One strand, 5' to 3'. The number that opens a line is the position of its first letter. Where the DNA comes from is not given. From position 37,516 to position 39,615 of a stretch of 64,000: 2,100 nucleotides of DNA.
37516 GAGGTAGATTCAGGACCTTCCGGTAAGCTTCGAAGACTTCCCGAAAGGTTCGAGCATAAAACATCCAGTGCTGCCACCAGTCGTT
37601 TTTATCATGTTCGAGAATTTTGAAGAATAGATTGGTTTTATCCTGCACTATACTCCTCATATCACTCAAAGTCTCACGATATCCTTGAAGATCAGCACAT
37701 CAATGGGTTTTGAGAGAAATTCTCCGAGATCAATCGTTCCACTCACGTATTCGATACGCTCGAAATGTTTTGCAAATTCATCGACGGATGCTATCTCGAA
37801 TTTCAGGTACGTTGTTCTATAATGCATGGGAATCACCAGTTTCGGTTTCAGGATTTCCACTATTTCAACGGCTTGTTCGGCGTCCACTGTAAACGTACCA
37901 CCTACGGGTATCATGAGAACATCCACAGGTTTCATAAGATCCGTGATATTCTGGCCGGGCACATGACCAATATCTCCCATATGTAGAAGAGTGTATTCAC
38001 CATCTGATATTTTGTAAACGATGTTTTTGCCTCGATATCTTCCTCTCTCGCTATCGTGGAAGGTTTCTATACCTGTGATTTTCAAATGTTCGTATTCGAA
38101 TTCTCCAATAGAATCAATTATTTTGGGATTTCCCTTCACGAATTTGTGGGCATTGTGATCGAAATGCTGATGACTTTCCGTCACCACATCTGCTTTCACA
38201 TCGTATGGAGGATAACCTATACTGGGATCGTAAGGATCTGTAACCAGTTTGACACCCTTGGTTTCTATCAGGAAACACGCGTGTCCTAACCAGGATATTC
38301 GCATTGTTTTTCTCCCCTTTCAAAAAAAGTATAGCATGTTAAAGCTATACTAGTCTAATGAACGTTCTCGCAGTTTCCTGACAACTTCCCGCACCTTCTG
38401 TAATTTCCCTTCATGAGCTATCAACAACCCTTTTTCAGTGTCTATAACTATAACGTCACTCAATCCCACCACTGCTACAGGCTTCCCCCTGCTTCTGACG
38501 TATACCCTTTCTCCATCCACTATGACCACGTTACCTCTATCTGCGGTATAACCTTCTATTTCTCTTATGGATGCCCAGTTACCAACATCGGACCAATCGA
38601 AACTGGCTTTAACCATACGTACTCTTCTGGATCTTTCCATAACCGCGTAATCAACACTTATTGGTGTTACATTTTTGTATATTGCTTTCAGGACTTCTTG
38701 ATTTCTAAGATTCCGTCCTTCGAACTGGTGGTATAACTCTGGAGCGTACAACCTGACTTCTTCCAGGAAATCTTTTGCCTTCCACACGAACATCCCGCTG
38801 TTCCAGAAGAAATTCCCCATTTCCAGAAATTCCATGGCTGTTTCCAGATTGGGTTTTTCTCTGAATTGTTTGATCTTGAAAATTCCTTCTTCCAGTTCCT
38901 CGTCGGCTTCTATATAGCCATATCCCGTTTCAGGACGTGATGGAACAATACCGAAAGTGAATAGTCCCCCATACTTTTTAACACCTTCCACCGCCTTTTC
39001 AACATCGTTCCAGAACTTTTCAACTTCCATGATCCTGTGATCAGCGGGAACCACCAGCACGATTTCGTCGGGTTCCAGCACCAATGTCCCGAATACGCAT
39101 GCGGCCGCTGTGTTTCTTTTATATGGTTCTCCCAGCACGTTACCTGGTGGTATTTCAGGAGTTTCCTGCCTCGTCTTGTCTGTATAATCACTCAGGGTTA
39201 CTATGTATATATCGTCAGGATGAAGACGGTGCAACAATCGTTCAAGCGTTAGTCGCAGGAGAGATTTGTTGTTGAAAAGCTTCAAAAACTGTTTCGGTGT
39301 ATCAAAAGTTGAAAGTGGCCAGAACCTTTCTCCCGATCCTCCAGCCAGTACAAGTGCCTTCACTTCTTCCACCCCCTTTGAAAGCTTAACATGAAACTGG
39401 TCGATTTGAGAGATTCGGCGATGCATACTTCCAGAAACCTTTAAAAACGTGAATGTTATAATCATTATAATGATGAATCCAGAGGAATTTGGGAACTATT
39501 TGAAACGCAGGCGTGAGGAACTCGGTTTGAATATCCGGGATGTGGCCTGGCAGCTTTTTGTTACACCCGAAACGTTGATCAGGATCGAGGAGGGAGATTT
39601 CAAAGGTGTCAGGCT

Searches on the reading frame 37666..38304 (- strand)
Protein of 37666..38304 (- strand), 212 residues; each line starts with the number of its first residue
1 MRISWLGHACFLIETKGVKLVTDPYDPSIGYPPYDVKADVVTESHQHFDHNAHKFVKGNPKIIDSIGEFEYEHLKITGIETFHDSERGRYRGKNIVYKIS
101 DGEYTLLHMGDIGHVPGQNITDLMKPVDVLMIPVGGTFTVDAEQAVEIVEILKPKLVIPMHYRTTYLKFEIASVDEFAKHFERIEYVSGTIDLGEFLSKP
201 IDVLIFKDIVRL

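Call 65: search_protein_families(library=pfam, proteins=[window:37666-38304:-], max_evalue=0.001)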
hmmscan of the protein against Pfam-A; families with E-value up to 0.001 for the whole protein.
window:37666-38304:- (212 aa): 2 families
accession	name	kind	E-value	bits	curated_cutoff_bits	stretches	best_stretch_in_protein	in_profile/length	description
PF13483.12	Lactamase_B_3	-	6.6e-55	185.9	24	1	2-161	1-160/160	Beta-lactamase superfamily domain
PF12706.13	Lactamase_B_2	-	2.7e-14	53.7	27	1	63-162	90-200/200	Beta-lactamase superfamily domain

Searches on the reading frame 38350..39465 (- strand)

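Call 65: search_protein_families(library=pfam, proteins=[window:38350-39465:-], max_evalue=0.001)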
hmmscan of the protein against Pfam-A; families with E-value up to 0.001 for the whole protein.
window:38350-39465:- (371 aa): 3 families
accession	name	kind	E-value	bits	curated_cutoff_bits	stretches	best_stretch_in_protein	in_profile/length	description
PF00483.29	NTP_transferase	-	1.3e-40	140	21.2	1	36-304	1-239/245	Nucleotidyl transferase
PF22640.1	ManC_GMP_beta-helix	-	1.1e-14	54.5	27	1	311-365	1-55/55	MannoseP isomerase/GMP-like beta-helix domain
PF12804.13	NTP_transf_3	-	1.9e-05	25.3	27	1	37-143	1-96/160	MobA-like NTP transferase domain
